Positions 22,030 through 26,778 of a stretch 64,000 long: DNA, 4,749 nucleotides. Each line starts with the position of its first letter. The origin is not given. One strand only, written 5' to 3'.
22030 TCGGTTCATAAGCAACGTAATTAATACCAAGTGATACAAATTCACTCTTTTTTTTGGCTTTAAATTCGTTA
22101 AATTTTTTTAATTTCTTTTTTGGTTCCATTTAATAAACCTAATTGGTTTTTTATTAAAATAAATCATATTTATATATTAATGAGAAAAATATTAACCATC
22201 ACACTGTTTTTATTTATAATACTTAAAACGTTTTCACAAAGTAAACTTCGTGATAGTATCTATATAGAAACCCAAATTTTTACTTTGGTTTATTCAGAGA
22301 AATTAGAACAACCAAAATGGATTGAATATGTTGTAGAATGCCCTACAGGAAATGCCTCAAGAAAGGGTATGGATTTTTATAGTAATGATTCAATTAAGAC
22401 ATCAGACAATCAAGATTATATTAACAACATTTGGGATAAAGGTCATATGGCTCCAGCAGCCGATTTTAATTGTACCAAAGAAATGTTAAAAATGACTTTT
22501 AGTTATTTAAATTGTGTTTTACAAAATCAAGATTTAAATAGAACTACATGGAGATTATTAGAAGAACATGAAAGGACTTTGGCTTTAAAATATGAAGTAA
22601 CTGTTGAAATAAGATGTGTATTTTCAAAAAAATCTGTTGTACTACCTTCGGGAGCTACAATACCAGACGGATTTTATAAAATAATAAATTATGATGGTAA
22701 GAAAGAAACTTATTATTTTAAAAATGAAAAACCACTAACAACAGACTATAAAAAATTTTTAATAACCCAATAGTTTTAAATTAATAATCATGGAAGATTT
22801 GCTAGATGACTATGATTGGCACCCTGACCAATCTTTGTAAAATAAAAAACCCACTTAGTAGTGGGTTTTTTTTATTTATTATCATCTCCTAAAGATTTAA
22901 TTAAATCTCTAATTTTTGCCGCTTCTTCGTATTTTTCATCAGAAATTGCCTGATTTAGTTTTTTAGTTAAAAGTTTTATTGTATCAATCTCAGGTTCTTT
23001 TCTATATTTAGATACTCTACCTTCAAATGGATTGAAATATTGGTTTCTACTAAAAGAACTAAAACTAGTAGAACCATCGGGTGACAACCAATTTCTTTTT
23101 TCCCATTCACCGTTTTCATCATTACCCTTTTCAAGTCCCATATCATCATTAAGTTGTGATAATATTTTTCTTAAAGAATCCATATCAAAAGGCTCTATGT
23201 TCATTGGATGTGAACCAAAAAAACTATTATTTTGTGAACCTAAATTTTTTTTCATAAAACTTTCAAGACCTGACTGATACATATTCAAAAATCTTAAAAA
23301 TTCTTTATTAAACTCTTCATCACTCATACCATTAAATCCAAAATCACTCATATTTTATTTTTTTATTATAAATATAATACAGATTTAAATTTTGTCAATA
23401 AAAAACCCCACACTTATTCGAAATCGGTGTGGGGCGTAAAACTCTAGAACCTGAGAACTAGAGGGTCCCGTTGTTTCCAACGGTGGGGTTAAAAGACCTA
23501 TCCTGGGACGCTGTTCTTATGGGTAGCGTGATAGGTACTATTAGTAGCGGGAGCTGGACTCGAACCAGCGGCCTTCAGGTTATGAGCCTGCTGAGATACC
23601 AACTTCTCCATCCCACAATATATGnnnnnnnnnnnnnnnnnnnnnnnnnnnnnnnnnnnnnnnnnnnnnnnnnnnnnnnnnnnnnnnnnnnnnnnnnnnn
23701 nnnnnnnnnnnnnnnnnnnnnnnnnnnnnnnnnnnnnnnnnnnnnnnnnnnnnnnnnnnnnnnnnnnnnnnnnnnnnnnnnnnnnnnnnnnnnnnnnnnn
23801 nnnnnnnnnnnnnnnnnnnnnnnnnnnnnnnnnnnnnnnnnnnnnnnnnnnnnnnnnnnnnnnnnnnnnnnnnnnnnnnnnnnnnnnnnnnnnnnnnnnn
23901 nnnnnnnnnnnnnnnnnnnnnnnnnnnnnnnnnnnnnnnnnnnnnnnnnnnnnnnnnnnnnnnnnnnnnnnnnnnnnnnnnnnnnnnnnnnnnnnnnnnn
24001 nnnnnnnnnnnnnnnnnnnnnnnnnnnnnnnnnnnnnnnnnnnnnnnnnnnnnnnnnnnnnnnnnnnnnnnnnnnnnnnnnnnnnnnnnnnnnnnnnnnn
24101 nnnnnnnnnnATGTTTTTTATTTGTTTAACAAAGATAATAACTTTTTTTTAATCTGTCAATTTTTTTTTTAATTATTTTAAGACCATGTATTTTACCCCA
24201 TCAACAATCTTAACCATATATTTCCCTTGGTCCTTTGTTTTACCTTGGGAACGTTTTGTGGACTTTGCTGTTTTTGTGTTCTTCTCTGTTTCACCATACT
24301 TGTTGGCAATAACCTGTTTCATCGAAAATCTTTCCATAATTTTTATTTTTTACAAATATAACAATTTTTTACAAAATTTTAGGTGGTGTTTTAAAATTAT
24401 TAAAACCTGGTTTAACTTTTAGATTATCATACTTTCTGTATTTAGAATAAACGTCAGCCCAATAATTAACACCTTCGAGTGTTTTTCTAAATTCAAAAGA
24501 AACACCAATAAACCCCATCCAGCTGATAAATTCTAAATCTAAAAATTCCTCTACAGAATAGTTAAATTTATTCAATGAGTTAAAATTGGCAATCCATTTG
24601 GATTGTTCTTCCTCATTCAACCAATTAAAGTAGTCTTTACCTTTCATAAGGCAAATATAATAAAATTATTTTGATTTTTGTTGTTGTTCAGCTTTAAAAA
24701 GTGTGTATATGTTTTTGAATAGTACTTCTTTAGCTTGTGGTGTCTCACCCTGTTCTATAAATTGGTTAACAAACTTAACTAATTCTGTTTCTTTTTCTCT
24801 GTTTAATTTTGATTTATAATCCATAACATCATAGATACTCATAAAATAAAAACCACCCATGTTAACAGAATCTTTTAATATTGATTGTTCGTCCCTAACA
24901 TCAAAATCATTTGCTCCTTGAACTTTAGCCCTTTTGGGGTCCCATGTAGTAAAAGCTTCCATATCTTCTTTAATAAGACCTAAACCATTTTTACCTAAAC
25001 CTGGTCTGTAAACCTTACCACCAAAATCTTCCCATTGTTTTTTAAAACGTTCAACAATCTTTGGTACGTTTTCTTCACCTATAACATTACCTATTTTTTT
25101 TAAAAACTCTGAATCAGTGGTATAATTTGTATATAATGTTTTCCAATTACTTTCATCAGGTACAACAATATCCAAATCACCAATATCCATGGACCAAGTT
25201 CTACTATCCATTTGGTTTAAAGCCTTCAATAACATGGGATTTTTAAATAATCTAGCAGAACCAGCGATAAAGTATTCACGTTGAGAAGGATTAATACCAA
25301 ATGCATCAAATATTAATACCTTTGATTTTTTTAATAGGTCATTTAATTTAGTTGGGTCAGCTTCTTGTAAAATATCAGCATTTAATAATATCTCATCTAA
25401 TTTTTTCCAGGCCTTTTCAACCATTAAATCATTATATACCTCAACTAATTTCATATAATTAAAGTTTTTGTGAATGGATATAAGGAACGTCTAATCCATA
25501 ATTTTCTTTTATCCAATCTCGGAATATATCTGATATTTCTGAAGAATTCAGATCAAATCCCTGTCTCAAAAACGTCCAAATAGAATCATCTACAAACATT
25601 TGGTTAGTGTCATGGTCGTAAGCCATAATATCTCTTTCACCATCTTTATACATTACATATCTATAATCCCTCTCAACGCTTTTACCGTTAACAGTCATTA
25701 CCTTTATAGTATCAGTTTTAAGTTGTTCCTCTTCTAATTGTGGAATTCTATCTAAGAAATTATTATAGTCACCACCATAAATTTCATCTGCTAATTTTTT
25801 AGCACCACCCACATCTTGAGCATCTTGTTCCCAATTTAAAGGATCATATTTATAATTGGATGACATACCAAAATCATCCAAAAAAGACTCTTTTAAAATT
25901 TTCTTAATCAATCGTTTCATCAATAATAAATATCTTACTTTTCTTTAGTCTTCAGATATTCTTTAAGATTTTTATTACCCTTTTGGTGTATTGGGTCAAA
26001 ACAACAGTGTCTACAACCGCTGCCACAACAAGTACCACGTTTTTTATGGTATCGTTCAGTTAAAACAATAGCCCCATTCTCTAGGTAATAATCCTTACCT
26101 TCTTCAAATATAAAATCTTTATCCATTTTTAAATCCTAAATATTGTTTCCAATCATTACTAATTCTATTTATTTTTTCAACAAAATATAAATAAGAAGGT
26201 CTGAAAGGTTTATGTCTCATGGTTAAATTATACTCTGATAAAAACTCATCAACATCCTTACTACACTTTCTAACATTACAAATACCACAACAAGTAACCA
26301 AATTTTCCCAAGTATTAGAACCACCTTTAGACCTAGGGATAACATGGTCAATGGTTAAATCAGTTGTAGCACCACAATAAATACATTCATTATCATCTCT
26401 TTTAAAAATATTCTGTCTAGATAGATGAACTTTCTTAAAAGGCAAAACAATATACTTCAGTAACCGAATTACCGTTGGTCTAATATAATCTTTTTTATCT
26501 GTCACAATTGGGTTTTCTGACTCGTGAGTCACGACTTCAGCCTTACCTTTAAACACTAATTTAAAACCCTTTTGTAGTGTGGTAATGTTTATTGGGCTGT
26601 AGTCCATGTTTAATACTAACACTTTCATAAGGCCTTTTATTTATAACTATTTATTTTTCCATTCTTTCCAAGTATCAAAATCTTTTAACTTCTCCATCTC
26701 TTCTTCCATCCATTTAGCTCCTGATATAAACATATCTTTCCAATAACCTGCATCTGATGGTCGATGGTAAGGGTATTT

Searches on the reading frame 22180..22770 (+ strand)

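Call 39: search_protein_families(library=pfam, proteins=[window:22180-22770:+], max_evalue=0.0001)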
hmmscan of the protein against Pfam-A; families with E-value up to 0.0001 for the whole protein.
window:22180-22770:+ (197 aa): 1 family
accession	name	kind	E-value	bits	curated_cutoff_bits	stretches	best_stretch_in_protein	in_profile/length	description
PF01223.29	Endonuclease_NS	-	2.6e-24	86.6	23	1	29-174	19-174/223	DNA/RNA non-specific endonuclease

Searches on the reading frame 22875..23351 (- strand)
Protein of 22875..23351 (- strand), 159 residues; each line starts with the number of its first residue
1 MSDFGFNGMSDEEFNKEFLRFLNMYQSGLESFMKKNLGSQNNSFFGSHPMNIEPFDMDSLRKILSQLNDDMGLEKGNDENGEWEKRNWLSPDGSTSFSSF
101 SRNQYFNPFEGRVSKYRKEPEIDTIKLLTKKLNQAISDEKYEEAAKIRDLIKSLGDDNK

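Call 38: search_protein_families(library=pfam, proteins=[window:22875-23351:-], max_evalue=0.0001)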
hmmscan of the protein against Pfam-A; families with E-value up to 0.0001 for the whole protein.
window:22875-23351:- (159 aa): 1 family
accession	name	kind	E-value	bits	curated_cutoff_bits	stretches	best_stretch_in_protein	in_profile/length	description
PF02151.25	UVR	-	2.2e-09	37.2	21.5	1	125-154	4-33/36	UvrB/uvrC motif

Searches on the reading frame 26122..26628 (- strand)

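Call 38: search_protein_families(library=pfam, proteins=[window:26122-26628:-], max_evalue=0.0001)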
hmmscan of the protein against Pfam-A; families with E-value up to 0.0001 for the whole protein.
window:26122-26628:- (169 aa): 3 families
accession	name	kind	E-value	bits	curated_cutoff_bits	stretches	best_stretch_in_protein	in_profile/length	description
PF14279.12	HNH_5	-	2.6e-14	53.3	27.5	1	82-129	1-51/56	HNH endonuclease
PF01844.29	HNH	-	4.2e-13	49.7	21.4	1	82-121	1-44/47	HNH endonuclease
PF13395.12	HNH_4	-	4.9e-05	23.6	22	0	90-122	17-49/54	HNH endonuclease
